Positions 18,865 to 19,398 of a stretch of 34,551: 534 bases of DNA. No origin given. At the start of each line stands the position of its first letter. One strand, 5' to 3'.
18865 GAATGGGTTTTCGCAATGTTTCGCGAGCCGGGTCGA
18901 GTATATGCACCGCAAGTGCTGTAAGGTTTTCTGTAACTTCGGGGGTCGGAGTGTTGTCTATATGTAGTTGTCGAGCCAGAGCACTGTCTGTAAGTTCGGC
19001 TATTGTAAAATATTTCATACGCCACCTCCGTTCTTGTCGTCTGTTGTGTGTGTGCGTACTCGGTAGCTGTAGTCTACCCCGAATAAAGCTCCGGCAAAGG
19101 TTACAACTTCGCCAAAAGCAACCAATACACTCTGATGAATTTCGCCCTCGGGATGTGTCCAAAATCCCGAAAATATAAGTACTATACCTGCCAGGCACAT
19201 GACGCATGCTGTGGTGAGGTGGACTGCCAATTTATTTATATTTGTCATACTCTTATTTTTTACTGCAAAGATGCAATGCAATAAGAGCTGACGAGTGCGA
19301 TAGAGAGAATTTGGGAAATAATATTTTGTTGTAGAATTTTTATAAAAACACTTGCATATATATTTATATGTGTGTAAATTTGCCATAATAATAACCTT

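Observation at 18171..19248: Orphan phage-type lysis cassette (holin-like, M15 endolysin, unimolecular-spanin-like lipoprotein) with ATGA-coupled genes and foreign codon usage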

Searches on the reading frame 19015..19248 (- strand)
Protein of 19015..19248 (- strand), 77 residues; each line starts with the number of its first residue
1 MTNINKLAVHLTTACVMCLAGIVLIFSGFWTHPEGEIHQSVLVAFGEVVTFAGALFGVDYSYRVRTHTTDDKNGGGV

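Call 4: search_protein_families(library=pfam, proteins=[window:19015-19248:-], max_evalue=1)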
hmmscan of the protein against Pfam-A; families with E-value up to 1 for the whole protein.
window:19015-19248:- (77 aa): 3 families
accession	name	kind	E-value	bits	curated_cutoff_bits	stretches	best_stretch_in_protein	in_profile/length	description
PF20712.2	CyanoTRADDas_TM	-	0.00083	19.9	24.3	1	13-56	12-57/68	Cyanobacterial TRADD-N associated 2-Transmembrane domain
PF03729.18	DUF308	-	0.0078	16.9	25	1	8-56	23-71/73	Short repeat of unknown function (DUF308)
PF11239.13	DUF3040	-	0.045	14.5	24.7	1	11-55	45-83/84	Protein of unknown function (DUF3040)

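Call 5: search_protein_families(library=phrogs, proteins=[window:19015-19248:-], max_evalue=1)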
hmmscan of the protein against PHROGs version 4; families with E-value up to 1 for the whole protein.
window:19015-19248:- (77 aa): 3 families
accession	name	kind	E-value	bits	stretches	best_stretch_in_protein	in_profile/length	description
phrog_8672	-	unknown function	0.048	14.7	1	8-52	89-133/144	-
phrog_1544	-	unknown function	0.15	12.7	1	6-70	121-185/200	-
phrog_34183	-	unknown function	0.46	11.8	1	1-28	1-28/78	-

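Call 6: search_protein_families(library=ncbifam, proteins=[window:19015-19248:-], max_evalue=0.1)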
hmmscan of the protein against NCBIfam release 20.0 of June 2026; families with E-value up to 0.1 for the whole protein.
window:19015-19248:- (77 aa): 2 families
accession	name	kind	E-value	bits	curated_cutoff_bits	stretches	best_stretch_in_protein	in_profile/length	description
NF058603.1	SCO2097_fam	equivalog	0.0028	18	110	1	10-71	41-96/129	SCO2097 family morphological protein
NF040617.1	F420_dehyd_FpoL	exception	0.053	12.2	1050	1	12-55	169-215/669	F420H2 dehydrogenase subunit FpoL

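Call 27: find_related_loci(query=A2, collection=viral_contigs, flank=5000)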
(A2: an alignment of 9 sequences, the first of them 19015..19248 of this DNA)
Query A2 (77 aa) in viral_contigs; peptide patterns used: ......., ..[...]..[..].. (x = any residue, [..] = any of these).
75 stretches matched a pattern; 3 encode a relative of the query (tblastn E <= 1e-3); 3 distinct loci.
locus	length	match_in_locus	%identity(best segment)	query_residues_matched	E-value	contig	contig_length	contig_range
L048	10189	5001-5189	62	5-67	9e-24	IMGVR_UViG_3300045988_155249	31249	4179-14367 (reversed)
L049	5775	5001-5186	56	6-67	4e-23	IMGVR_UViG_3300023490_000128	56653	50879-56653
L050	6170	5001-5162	63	16-69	2e-21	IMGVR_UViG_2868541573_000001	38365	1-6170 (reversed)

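Call 28: find_related_loci(query=A2, collection=genome_contigs, flank=6000)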
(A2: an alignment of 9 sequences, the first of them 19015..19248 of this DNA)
Query A2 (77 aa) in genome_contigs; peptide patterns used: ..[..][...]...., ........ (x = any residue, [..] = any of these).
212 stretches matched a pattern; 82 encode a relative of the query (tblastn E <= 1e-3); the best 80 are kept; 80 distinct loci.
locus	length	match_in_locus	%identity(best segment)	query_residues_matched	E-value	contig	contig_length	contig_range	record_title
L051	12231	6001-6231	77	1-77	5e-39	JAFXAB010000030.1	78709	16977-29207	MAG: Bacteroidaceae bacterium isolate RGIG6227 Sheep_Rectum-2__c517105, whole genome shotgun sequence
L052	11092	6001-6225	79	1-75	8e-38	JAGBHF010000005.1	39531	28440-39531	MAG: Bacteroidaceae bacterium isolate RGIG9116 Water_deer_Rectum.Co__c109895, whole genome shotgun sequence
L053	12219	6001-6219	78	3-75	9e-37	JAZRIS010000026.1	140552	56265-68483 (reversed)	MAG: Barnesiella sp. isolate T1900045471_YK20190162.MAGScoT_cleanbin_000001 SGB_7242_k141_1605430, whole genome shotgun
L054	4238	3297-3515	71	1-73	4e-34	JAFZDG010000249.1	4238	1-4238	MAG: Bacteroidaceae bacterium isolate RGIG7661 Water_buffalos_Rectum-1__c731701, whole genome shotgun sequence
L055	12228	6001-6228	70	1-76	5e-33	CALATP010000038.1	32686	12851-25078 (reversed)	MAG TPA_asm: uncultured Porphyromonadaceae bacterium isolate SRR6425810_bin.76_CONCOCT_v1.1_MAG genome assembly, contig:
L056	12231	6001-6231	68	1-77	4e-33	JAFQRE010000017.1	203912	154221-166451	MAG: Bacteroidaceae bacterium isolate RGIG2076 Goat_Colon-2__c223674, whole genome shotgun sequence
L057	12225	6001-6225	68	1-75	2e-31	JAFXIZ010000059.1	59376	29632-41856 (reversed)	MAG: Bacteroidaceae bacterium isolate RGIG6458 Sheep_Rectum.Co__c2378919, whole genome shotgun sequence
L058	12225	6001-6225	64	1-75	7e-30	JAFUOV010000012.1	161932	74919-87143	MAG: Bacteroidaceae bacterium isolate RGIG4690 Roe_deer_Rectum.Co__c446610, whole genome shotgun sequence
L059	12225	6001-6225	65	3-74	2e-29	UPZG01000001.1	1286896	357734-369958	uncultured Porphyromonadaceae bacterium isolate UMGS48 genome assembly, contig: NODE_1_length_1286896_cov_21.862678, who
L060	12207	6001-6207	70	4-72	7e-29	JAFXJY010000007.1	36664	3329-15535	MAG: Bacteroidaceae bacterium isolate RGIG6483 Sheep_Rectum.Co__c489242, whole genome shotgun sequence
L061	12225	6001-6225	65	3-75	1e-28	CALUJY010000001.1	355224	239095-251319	MAG: uncultured Barnesiella sp. isolate BRZ_AF__bin112 genome assembly, contig: BRZ_AF__NODE_22_length_355224_cov_32.006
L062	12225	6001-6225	65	3-75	1e-28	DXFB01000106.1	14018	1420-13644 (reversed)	MAG TPA_asm: Candidatus Barnesiella excrementipullorum isolate ChiHjej12B11-16260 ChiHjej12B11M5__C220667_L14018_SAMN080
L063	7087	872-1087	65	2-73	5e-28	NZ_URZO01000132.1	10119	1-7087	Uncultured Parabacteroides sp. isolate UMGS1511, whole genome shotgun sequence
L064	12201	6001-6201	63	4-73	4e-26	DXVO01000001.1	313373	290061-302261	MAG TPA_asm: Parabacteroides sp. isolate HRGM_Genome_3439 HRGM_Genome_3439_1, whole genome shotgun sequence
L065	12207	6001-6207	62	5-73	8e-26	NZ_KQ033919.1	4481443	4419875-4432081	Parabacteroides gordonii MS-1 = DSM 23371 strain MS-1 aczIC-supercont1.1, whole genome shotgun sequence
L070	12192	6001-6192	63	4-67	2e-25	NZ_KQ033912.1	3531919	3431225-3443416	Parabacteroides goldsteinii DSM 19448 = WAL 12034 strain DSM 19448 aczIT-supercont1.1, whole genome shotgun sequence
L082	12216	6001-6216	58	5-74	2e-24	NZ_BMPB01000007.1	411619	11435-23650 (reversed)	Parabacteroides faecis strain JCM 18682 sequence07, whole genome shotgun sequence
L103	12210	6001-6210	56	4-73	1e-22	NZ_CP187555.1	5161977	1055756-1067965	Parabacteroides sp. ASD2025 chromosome, complete genome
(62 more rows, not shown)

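Call 50: list_cluster_members(proteins=[L065:5995-6213:+, L070:6001-6195:+, L070:6674-7117:+, L082:6601-7056:+, L070:5546-5989:+, L070:6192-6677:+, L082:5995-6213:+, L103:6001-6198:+])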
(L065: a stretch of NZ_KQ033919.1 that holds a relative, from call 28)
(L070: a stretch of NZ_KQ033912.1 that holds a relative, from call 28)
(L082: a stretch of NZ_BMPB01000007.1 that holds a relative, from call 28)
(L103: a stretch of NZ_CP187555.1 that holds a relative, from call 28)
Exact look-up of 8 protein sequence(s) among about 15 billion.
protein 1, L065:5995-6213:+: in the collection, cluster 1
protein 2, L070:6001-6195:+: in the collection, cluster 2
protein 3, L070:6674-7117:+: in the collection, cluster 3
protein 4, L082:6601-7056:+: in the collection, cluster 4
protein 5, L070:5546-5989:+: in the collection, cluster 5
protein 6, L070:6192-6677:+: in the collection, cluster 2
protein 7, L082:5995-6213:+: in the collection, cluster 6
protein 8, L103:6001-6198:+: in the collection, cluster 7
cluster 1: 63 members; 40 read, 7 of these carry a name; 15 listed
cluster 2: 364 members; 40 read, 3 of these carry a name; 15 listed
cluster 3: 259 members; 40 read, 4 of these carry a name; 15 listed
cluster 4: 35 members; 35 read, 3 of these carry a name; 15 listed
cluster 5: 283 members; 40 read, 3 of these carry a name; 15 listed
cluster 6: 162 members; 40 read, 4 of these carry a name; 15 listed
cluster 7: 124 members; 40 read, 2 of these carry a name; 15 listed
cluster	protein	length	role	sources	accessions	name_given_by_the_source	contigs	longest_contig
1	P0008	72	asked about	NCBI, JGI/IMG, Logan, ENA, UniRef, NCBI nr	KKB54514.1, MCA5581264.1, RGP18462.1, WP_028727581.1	hypothetical protein [Parabacteroides gordonii] | hypothetical protein | Uncharacterized protein n=1 Tax=Parabacteroides gordonii MS-1 = DSM 23371 TaxID=1203610 ...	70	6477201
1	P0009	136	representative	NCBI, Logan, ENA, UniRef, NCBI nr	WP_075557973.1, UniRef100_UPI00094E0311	D-Ala-D-Ala carboxypeptidase family metallohydrolase [Parabacteroides timonensis] | D-Ala-D-Ala carboxypeptidase family metallohydrolase n=1 Tax=Parabacteroides timonensis ...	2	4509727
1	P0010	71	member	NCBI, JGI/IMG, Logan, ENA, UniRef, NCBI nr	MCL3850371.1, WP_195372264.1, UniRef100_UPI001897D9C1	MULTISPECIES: hypothetical protein [Parabacteroides] | hypothetical protein | hypothetical protein n=1 Tax=Parabacteroides leei TaxID=2939491 RepID=UPI001897D9C1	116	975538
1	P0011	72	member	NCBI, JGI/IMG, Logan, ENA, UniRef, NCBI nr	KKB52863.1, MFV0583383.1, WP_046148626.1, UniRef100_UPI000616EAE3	MAG: hypothetical protein ACK5N4_15200 [Parabacteroides gordonii] | hypothetical protein | hypothetical protein n=1 Tax=Parabacteroides TaxID=375288 RepID=UPI000616EAE3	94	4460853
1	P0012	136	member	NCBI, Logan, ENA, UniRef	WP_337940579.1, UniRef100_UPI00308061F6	D-Ala-D-Ala carboxypeptidase family metallohydrolase [Parabacteroides sp.] | D-Ala-D-Ala carboxypeptidase family metallohydrolase n=1 Tax=Parabacteroides sp. ...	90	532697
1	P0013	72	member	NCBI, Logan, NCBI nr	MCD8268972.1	MAG: hypothetical protein LUD46_11335 [Parabacteroides sp.] | hypothetical protein [Parabacteroides sp.]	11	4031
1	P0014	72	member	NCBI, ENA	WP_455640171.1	hypothetical protein [Parabacteroides sp.]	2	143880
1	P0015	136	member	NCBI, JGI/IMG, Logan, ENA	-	-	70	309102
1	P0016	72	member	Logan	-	-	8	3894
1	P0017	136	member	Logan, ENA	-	-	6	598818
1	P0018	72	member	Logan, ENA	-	-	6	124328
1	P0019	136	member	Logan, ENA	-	-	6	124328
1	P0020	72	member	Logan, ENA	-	-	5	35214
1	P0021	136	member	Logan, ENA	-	-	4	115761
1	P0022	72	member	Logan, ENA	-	-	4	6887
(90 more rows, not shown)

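Call 60: search_protein_families(library=pfam, proteins=[L103:124-1671:+, L103:1674-3863:+, L103:3914-4804:+, L103:4858-5319:+, L103:8465-9439:+, L070:273-1928:+, L070:1943-3829:+, L070:3848-4786:+, L070:4868-5332:+, L070:8981-9730:+], max_evalue=0.001)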
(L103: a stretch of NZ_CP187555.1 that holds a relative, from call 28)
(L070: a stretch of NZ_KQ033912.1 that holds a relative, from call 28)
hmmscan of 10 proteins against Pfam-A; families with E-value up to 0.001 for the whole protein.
L103:124-1671:+ (516 aa): 1 family
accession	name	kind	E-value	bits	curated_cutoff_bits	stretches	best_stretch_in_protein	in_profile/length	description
PF07884.19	VKOR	-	2.2e-11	44.4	27.5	1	168-290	2-132/134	Vitamin K epoxide reductase family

L103:1674-3863:+ (730 aa): 7 families
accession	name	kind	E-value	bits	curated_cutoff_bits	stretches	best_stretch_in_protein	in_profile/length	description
PF03412.21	Peptidase_C39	-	8.1e-32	110.3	22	1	4-127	2-126/133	Peptidase C39 family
PF00005.33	ABC_tran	-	5.7e-28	98.7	25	1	506-655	1-137/137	ABC transporter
PF00664.28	ABC_membrane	-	2.9e-20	73.5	28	1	180-441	9-273/274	ABC transporter transmembrane region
PF02463.25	SMC_N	-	9e-08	32.2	40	1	635-697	149-211/220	RecF/RecN/SMC N terminal domain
PF13401.12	AAA_22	-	7.4e-05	23.5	27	1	517-674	6-109/130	AAA domain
PF09818.15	ABC_ATPase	-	0.00011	21.8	23.2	0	599-670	131-201/283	P-loop domain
PF13529.12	Peptidase_C39_2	-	0.00016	22.7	24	0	3-41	2-42/143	Peptidase_C39 like family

L103:3914-4804:+ (297 aa): 4 families
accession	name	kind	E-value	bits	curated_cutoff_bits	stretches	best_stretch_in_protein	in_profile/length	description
PF13437.12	HlyD_3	-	1.7e-09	38.8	22.2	1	156-247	2-88/106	HlyD family secretion protein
PF13533.13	Biotin_lipoyl_2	-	1.1e-05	25.5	29.8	1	53-78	5-30/32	Biotin-lipoyl like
PF16576.10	HlyD_D23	-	0.00031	20.5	30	0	48-82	19-54/214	Barrel-sandwich domain of CusB or HlyD membrane-fusion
PF00364.28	Biotin_lipoyl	-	0.00035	20.8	22.1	0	49-78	43-72/73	Biotin-requiring enzyme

L103:4858-5319:+ (154 aa): 0 families

L103:8465-9439:+ (325 aa): 1 family
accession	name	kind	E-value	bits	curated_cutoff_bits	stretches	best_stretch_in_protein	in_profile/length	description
PF01464.25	SLT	-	1.5e-20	73.4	21.3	1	102-200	5-104/117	Transglycosylase SLT domain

L070:273-1928:+ (552 aa): 7 families
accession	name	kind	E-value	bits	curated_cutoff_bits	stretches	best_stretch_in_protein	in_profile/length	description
PF00005.33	ABC_tran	-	1.2e-28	100.9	25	1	328-477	1-137/137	ABC transporter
PF00664.28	ABC_membrane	-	7e-22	78.8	28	1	5-263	12-273/274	ABC transporter transmembrane region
PF02463.25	SMC_N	-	1.6e-08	34.7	40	1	457-519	149-211/220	RecF/RecN/SMC N terminal domain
PF13401.12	AAA_22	-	3.1e-05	24.8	27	1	339-497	6-113/130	AAA domain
PF09818.15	ABC_ATPase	-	7.9e-05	22.2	23.2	0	421-493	131-202/283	P-loop domain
PF13304.12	AAA_21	-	0.00025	21.7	27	0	340-359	1-20/304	AAA domain, putative AbiEii toxin, Type IV TA system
PF25199.1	nSTAND_NTPase5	-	0.00096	19.4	34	0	336-356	39-59/145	Novel STAND NTPase 5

L070:1943-3829:+ (629 aa): 5 families
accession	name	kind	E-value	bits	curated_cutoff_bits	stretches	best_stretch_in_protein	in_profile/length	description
PF00534.26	Glycos_transf_1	-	1.2e-30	106.8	26.4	1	454-609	11-170/172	Glycosyl transferases group 1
PF13692.12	Glyco_trans_1_4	-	8.8e-28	97.8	27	1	459-596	2-141/142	Glycosyl transferases group 1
PF20706.3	GT4-conflict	-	4.5e-13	49.4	26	1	375-574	107-323/385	Family 4 Glycosyltransferase in conflict systems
PF00535.33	Glycos_transf_2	-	5.9e-06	26.7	23.3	1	15-130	11-129/168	Glycosyl transferase family 2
PF13439.12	Glyco_transf_4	-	6.5e-06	26.7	28.5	1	377-443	99-169/170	Glycosyltransferase Family 4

L070:3848-4786:+ (313 aa): 3 families
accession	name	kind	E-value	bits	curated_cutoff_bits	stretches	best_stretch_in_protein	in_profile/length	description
PF13437.12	HlyD_3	-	1.1e-10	42.7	22.2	1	172-263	2-90/106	HlyD family secretion protein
PF00364.28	Biotin_lipoyl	-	1.7e-05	25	22.1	0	65-94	43-72/73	Biotin-requiring enzyme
PF16576.10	HlyD_D23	-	6.9e-05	22.7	30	1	64-241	19-177/214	Barrel-sandwich domain of CusB or HlyD membrane-fusion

L070:4868-5332:+ (155 aa): 0 families

L070:8981-9730:+ (250 aa): 2 families
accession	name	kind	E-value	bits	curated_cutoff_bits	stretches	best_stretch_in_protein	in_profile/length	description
PF00005.33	ABC_tran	-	8.2e-35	120.8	25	1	25-170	2-137/137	ABC transporter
PF02463.25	SMC_N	-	0.0005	20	40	0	90-200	95-198/220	RecF/RecN/SMC N terminal domain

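Call 70: search_protein_families(library=phrogs, proteins=[L048:284-1525:+, L048:1531-1944:+, L048:2487-3143:+, L048:3150-4112:+, L048:4112-4672:+, L048:4675-4980:+, L048:5236-5730:+, L048:6533-7366:+, L048:7373-8071:+, L050:3602-4816:-], max_evalue=0.001)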
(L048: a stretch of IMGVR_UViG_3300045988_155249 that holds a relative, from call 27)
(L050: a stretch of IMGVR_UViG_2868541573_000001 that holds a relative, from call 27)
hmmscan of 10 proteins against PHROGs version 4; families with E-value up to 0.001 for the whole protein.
L048:284-1525:+ (414 aa): 1 family
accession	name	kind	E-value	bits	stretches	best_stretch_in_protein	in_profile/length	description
phrog_907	-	tail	5.3e-14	53.1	1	142-411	122-371/376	tail sheath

L048:1531-1944:+ (138 aa): 2 families
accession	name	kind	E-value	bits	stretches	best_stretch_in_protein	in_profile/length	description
phrog_9206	-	head and packaging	2.3e-14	53.9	1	4-134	19-161/501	major head protein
phrog_4579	-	tail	5.5e-05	24.1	1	7-111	7-114/144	tail protein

L048:2487-3143:+ (219 aa): 1 family
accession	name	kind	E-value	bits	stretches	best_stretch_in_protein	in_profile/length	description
phrog_5233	-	tail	1e-07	32.9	1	100-205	42-150/174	baseplate hub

L048:3150-4112:+ (321 aa): 3 families
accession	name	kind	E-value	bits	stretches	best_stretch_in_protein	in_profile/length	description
phrog_4930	-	tail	7e-52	177.6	1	6-311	4-304/319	baseplate hub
phrog_52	-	tail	3.8e-16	60.1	1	104-308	289-501/677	tail protein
phrog_196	-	tail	0.0001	22.1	1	63-174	148-276/536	baseplate hub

L048:4112-4672:+ (187 aa): 2 families
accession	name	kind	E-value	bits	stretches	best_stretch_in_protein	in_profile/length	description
phrog_5275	-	unknown function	5.9e-07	30.5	1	29-121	24-113/194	-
phrog_27270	-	unknown function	0.0008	20.2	0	100-169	87-156/183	-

L048:4675-4980:+ (102 aa): 0 families

L048:5236-5730:+ (165 aa): 5 families
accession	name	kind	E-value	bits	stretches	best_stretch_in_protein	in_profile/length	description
phrog_822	-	lysis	3.7e-50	171.7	1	1-155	21-154/215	amidase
phrog_1493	-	lysis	4e-15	56.9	1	1-148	31-153/394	endolysin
phrog_21433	-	lysis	2.5e-14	54.7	1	2-157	5-157/174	endolysin; inhibits RNA polymerase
phrog_1794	-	lysis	1.4e-09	38.8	1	2-134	54-175/336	amidase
phrog_35436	-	lysis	4.6e-09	36.9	1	5-129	21-131/266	amidase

L048:6533-7366:+ (278 aa): 1 family
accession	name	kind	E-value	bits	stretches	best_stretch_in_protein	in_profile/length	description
phrog_38413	-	unknown function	2.8e-39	136.2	1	1-242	1-235/284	-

L048:7373-8071:+ (233 aa): 0 families

L050:3602-4816:- (405 aa): 3 families
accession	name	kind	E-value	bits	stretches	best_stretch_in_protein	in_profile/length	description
phrog_1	-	integration and excision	1e-30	108.6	1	97-398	157-450/611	integrase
phrog_216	-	integration and excision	1.1e-14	55.3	1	275-394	107-235/301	integrase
phrog_7685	-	integration and excision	1.4e-05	25.8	1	317-391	163-231/240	integrase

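Call 72: search_protein_families(library=padloc, proteins=[window:19015-19248:-], max_evalue=0.1)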
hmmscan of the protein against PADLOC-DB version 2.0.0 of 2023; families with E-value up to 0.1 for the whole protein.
window:19015-19248:- (77 aa): 0 families

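Call 83: find_homologous_proteins(query=A2, max_evalue=0.001)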
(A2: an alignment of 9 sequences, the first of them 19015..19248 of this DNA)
Query A2 (9 sequences) (77 aa, profile of the alignment): 4431 proteins with E <= 0.001 among 8000 candidates; the best 120 are listed.
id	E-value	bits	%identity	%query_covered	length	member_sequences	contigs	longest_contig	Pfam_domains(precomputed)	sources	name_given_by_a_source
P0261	2.5e-44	167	77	100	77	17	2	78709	-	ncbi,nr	ncbi:MAG: hypothetical protein IKJ79_04710 [Bacteroidaceae bacterium]|nr:hypothetical protein [Bacte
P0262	1.1e-43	165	78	95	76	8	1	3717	-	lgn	-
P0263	1.4e-43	164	100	100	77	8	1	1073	-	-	-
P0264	5.5e-43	162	90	100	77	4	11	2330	-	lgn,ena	-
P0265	6.7e-43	162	85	97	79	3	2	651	-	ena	-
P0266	6.2e-42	159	76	97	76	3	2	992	-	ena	-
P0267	2.3e-41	157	76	97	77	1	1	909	-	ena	-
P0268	2.4e-41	157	68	100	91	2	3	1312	-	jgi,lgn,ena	-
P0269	5.5e-41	156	68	97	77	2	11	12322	-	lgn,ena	-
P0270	5.6e-41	156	76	97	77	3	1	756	-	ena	-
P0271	6.8e-41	156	81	97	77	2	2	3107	-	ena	-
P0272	7.8e-41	156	71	97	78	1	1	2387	-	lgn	-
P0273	2.0e-40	154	70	99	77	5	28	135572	-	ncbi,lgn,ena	-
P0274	4.8e-40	153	70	94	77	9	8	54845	-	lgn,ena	-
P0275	1.1e-39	152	67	97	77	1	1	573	-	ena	-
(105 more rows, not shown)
